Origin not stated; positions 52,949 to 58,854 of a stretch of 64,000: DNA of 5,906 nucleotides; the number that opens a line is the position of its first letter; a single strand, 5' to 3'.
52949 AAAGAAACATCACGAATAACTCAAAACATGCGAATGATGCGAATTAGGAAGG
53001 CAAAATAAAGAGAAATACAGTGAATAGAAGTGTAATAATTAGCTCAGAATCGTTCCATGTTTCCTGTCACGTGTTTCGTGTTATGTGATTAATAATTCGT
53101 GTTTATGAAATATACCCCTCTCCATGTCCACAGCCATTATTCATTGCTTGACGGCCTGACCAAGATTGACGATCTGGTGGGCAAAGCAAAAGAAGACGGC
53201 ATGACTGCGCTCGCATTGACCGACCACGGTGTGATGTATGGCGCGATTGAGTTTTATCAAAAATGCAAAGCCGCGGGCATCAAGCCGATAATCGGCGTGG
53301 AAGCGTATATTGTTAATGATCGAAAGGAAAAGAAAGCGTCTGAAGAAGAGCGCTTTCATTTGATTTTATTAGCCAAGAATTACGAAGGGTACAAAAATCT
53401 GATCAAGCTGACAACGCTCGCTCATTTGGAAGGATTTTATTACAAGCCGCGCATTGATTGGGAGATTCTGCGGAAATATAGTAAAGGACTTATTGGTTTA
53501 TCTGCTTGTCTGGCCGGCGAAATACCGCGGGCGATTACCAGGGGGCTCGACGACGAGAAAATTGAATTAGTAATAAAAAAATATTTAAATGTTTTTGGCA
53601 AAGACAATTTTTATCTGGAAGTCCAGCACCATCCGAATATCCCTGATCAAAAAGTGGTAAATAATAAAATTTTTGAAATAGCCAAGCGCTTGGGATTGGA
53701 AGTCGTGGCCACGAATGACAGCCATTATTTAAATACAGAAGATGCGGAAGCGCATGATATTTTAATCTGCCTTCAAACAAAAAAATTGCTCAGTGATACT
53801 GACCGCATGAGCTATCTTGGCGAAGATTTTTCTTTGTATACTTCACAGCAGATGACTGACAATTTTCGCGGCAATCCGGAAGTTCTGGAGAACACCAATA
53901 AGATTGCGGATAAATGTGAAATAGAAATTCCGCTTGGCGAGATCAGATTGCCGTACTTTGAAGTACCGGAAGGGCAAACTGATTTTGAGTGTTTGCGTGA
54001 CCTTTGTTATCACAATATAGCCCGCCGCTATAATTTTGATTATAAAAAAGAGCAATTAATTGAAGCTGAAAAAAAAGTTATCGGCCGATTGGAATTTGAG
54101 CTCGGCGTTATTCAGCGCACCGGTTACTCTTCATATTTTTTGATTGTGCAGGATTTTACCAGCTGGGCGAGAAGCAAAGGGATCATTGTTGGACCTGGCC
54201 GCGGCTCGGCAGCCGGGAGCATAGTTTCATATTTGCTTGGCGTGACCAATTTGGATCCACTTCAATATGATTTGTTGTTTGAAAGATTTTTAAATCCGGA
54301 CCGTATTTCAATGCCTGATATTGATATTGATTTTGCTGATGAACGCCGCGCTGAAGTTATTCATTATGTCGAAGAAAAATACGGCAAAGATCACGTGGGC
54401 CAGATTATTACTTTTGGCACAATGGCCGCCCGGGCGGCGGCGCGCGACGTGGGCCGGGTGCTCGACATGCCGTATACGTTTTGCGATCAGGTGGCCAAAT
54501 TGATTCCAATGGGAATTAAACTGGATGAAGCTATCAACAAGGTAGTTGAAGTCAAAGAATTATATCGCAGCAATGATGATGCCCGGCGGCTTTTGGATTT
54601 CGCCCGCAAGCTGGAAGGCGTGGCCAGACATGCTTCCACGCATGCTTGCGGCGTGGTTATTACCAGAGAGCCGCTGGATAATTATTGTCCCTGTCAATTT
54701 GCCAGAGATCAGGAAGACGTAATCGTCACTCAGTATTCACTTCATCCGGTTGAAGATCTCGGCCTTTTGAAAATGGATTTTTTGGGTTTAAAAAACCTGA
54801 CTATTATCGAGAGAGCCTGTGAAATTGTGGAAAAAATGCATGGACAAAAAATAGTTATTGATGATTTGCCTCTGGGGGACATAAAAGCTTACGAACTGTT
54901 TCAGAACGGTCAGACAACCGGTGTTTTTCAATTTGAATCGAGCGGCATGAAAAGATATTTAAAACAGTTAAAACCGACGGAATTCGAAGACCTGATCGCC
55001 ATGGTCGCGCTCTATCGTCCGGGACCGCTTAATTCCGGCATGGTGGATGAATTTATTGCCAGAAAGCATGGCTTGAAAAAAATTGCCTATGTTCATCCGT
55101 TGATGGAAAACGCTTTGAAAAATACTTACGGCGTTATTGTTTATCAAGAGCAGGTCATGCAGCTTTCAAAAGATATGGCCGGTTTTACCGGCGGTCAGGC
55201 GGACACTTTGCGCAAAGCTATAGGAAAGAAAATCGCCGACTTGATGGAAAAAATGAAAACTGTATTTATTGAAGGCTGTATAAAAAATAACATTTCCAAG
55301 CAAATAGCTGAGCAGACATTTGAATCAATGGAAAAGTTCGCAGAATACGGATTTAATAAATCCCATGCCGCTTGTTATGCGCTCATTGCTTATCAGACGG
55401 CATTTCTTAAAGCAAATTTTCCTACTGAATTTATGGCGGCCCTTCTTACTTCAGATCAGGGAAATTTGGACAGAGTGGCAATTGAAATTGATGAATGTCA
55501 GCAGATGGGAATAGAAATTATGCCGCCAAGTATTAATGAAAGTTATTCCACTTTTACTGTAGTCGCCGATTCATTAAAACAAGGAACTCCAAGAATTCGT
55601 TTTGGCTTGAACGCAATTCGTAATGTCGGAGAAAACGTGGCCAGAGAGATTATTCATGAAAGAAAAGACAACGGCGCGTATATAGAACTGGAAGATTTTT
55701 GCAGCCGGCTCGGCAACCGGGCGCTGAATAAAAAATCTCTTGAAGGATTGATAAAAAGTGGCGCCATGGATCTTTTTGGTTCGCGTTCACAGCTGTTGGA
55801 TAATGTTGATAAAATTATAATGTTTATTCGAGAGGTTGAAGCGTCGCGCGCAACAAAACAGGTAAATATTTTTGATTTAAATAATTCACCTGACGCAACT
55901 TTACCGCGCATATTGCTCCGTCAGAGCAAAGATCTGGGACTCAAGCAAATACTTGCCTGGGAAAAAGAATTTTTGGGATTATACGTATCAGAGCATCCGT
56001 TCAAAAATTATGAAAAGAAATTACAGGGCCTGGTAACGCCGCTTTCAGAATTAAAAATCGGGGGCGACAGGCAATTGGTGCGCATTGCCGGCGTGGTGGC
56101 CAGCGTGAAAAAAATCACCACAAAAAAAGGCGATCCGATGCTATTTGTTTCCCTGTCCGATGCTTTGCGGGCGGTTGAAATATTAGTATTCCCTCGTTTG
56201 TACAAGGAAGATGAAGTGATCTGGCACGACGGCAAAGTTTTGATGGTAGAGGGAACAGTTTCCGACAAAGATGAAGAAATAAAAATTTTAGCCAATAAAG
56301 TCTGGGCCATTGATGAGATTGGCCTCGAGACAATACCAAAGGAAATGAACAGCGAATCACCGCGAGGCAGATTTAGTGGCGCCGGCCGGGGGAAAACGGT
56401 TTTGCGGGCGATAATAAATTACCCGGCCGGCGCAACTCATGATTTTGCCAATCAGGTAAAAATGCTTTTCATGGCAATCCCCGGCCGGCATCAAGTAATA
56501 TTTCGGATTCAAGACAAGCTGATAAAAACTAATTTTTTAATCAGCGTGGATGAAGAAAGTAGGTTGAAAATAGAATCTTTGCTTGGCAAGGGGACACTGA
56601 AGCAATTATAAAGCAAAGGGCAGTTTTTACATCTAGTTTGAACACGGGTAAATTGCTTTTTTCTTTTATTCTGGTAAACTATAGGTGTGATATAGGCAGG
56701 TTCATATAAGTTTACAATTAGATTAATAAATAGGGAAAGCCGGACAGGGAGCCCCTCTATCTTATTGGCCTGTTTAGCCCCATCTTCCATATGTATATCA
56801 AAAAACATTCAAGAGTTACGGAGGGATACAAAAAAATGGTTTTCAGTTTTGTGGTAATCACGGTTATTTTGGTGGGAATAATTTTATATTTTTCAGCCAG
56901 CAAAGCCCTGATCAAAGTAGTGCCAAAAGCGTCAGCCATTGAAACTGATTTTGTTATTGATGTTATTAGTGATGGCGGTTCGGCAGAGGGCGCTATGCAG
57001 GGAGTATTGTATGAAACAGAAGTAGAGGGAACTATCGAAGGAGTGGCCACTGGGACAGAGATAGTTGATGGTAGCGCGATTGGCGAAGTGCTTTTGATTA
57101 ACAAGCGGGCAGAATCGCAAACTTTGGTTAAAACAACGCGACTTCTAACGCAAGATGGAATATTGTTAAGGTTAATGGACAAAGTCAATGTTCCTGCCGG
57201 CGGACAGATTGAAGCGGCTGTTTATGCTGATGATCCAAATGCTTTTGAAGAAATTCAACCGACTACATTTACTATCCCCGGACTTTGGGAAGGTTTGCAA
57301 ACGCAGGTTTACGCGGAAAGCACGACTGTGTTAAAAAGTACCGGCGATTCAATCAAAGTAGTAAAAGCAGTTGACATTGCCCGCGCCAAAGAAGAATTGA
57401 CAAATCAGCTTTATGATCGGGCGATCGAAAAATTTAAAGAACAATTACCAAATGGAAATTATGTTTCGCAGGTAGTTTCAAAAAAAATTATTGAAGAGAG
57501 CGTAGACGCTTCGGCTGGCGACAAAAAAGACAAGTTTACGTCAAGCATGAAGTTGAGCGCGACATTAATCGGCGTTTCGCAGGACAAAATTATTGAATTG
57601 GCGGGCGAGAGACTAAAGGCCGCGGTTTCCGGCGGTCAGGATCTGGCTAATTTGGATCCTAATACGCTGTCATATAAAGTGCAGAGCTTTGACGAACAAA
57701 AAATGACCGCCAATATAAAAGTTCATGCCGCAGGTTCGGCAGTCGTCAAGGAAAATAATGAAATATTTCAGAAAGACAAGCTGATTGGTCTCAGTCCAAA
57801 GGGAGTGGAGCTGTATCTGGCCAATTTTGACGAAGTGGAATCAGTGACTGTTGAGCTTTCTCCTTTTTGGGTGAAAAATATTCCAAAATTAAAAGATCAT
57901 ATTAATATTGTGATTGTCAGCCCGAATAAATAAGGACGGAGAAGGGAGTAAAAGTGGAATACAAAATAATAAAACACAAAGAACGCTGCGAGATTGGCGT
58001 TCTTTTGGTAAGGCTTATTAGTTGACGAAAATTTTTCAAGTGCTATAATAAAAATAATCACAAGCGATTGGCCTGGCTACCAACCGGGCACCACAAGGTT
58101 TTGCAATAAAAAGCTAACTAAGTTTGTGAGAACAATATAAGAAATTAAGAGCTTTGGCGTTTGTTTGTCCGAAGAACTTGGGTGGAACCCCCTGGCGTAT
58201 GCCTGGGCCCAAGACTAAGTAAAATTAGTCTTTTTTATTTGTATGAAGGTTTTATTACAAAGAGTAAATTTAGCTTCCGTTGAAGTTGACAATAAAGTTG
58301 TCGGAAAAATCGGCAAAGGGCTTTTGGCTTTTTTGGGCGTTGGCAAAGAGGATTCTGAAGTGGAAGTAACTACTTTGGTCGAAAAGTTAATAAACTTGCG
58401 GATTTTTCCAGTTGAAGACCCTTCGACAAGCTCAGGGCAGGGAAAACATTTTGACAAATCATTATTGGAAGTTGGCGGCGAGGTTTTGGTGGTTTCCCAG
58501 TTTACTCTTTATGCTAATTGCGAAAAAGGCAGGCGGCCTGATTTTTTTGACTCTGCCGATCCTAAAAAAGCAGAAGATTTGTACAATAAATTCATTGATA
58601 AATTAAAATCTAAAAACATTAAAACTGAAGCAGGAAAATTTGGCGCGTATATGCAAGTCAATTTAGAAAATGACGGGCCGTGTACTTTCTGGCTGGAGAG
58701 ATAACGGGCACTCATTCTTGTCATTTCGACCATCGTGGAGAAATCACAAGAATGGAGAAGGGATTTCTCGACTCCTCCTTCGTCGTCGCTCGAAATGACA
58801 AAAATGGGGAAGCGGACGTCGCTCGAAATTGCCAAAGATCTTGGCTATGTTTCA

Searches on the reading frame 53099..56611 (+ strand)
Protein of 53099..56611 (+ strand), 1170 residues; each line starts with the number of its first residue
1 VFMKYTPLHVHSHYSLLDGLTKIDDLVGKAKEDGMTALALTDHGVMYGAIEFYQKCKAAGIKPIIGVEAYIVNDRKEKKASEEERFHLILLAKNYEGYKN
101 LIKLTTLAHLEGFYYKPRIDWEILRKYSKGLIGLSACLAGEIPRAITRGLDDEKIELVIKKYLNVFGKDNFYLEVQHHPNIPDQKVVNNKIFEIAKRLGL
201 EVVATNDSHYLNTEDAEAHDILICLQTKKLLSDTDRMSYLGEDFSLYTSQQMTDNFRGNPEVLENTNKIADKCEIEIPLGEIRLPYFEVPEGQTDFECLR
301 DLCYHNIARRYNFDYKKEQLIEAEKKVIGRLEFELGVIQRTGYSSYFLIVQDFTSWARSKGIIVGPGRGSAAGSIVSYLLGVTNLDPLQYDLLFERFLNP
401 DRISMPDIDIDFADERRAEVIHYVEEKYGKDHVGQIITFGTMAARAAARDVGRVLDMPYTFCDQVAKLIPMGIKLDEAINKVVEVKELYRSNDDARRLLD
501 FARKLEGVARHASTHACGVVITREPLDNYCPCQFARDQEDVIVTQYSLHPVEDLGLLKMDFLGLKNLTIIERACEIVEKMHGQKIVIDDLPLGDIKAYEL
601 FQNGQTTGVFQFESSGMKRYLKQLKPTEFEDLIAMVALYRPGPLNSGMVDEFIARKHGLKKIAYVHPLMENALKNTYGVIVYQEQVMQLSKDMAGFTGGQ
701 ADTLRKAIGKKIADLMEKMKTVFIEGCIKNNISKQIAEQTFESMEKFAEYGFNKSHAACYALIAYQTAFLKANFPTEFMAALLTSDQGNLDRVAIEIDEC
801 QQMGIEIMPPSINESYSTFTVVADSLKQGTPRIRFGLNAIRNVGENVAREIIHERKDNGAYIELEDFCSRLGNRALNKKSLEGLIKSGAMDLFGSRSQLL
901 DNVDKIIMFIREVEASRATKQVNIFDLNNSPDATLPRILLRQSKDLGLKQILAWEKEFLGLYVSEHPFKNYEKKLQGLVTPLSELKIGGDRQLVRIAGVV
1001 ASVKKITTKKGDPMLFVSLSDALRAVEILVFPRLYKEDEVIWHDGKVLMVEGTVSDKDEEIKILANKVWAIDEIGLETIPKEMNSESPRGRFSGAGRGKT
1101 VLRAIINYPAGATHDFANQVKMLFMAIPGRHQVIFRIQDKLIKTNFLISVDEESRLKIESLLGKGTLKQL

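Call 48: search_protein_families(library=pfam, proteins=[window:53099-56611:+], max_evalue=0.001)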
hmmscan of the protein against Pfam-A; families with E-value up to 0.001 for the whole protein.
window:53099-56611:+ (1170 aa): 5 families
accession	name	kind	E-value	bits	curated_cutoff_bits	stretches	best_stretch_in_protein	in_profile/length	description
PF07733.18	DNA_pol3_alpha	-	1.1e-101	340.3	23.9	1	298-563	2-260/260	Bacterial DNA polymerase III alpha NTPase domain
PF17657.6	DNA_pol3_finger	-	8.3e-65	217.6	22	1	566-731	1-166/166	Bacterial DNA polymerase III alpha subunit finger domain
PF02811.25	PHP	-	1.3e-60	204.9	26.4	1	8-178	2-164/164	PHP domain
PF14579.12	HHH_6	-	1.3e-26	93.1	25.6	1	804-898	1-89/90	Helix-hairpin-helix motif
PF01336.31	tRNA_anti-codon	-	1.5e-06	28.5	27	1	994-1068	1-72/75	OB-fold nucleic acid binding domain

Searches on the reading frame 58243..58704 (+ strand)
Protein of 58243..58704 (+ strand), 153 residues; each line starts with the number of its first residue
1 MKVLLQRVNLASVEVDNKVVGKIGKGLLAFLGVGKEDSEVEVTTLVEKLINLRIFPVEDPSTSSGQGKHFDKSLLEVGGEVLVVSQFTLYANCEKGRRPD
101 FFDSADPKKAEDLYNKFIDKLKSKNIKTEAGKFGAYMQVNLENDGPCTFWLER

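Call 64: search_protein_families(library=pfam, proteins=[window:58243-58704:+], max_evalue=0.001)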
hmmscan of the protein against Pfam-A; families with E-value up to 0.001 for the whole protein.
window:58243-58704:+ (153 aa): 1 family
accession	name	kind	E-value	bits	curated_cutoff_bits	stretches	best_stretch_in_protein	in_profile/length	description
PF02580.21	Tyr_Deacylase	-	7.7e-52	175.9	25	1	2-152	1-144/144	D-Tyr-tRNA(Tyr) deacylase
